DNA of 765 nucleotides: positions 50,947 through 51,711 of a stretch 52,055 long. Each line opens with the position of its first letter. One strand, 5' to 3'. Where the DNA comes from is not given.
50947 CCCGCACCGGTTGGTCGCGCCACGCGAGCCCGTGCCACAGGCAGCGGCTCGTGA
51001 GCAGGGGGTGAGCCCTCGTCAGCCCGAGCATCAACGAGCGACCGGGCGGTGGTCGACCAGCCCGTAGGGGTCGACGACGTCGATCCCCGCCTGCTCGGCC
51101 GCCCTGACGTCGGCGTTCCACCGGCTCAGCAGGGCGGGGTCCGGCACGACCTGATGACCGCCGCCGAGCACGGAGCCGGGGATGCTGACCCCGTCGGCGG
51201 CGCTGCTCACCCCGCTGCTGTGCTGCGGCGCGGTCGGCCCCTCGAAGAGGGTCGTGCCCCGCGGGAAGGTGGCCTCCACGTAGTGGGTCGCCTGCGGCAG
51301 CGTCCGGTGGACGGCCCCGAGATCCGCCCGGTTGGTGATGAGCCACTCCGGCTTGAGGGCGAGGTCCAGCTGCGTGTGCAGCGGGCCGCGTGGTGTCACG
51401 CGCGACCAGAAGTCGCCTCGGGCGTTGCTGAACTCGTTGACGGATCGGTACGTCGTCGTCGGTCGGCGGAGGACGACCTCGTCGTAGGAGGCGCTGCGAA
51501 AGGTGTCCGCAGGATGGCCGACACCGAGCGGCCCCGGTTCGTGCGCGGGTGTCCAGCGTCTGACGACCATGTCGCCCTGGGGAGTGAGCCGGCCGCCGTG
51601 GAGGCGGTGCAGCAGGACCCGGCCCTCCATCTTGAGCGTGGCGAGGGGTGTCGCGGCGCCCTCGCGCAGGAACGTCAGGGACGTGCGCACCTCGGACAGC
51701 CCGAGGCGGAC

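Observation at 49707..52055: Translationally coupled toxin-like / immunity-like / SseB-family gene triplet at the window edge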

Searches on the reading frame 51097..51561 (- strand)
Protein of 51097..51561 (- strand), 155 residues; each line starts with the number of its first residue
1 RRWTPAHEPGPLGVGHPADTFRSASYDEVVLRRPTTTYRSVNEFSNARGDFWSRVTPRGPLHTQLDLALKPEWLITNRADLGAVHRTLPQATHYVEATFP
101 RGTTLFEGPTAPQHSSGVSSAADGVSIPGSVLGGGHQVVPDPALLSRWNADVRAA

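Call 92: search_solved_structures(query=A7, max_evalue=10, show_alignments=3)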
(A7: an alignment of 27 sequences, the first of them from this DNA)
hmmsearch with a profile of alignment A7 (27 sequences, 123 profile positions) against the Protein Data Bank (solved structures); distinct sequences matched with E-value up to 10: 4.
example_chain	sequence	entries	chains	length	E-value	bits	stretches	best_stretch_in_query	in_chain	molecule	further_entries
9ul7_A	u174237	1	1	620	1.7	12.1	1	56-79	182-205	beta-glucosidase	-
9h6g_A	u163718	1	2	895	4.2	10.8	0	45-93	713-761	Glycoside hydrolase family 98 domain-containing protein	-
9h6f_A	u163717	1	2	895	4.2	10.8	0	45-93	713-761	Glycosyl hydrolase family 98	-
9h6h_A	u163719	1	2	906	4.4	10.8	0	45-93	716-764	Glycosyl hydrolase family 98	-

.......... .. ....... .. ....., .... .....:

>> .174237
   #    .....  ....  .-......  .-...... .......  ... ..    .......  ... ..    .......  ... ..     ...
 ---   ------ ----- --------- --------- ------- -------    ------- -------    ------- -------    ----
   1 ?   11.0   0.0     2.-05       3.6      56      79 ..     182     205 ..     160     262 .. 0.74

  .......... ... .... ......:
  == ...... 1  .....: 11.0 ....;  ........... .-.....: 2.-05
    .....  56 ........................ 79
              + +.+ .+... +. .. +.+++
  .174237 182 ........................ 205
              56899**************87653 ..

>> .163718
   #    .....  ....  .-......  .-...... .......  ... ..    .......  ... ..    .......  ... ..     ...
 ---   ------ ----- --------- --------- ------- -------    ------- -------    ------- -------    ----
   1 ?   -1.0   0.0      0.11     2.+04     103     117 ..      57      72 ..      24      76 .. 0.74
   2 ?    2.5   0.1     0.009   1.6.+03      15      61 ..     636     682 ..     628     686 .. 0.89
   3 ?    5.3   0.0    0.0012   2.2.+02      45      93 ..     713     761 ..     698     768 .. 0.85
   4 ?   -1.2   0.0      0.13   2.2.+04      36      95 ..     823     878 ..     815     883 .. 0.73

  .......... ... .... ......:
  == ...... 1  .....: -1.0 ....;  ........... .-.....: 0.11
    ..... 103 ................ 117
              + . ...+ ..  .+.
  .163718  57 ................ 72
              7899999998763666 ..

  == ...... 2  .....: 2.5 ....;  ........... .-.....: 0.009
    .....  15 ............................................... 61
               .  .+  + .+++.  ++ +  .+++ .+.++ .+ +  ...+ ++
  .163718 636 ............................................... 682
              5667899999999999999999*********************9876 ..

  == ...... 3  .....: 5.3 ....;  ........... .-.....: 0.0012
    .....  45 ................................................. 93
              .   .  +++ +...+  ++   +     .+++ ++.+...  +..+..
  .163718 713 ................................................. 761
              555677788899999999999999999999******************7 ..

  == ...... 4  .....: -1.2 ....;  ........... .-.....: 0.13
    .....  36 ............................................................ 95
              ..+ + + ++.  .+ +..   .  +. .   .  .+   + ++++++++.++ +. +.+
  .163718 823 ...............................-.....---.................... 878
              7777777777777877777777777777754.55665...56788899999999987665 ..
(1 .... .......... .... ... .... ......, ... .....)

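Call 93: search_protein_families(library=pfam, alignment_id=A7, max_evalue=10)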
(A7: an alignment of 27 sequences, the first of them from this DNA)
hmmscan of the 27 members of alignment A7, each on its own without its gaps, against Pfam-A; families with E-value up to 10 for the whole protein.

A. member 1, seq(155 aa): 0 families

B. families by the number of members that match (of 27 scanned): 3 families
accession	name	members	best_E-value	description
PF20082.4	DUF6476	1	0.14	Family of unknown function (DUF6476)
PF19586.5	DUF6093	1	0.19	Family of unknown function (DUF6093)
PF23820.1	DUF7190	1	0.26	Family of unknown function (DUF7190)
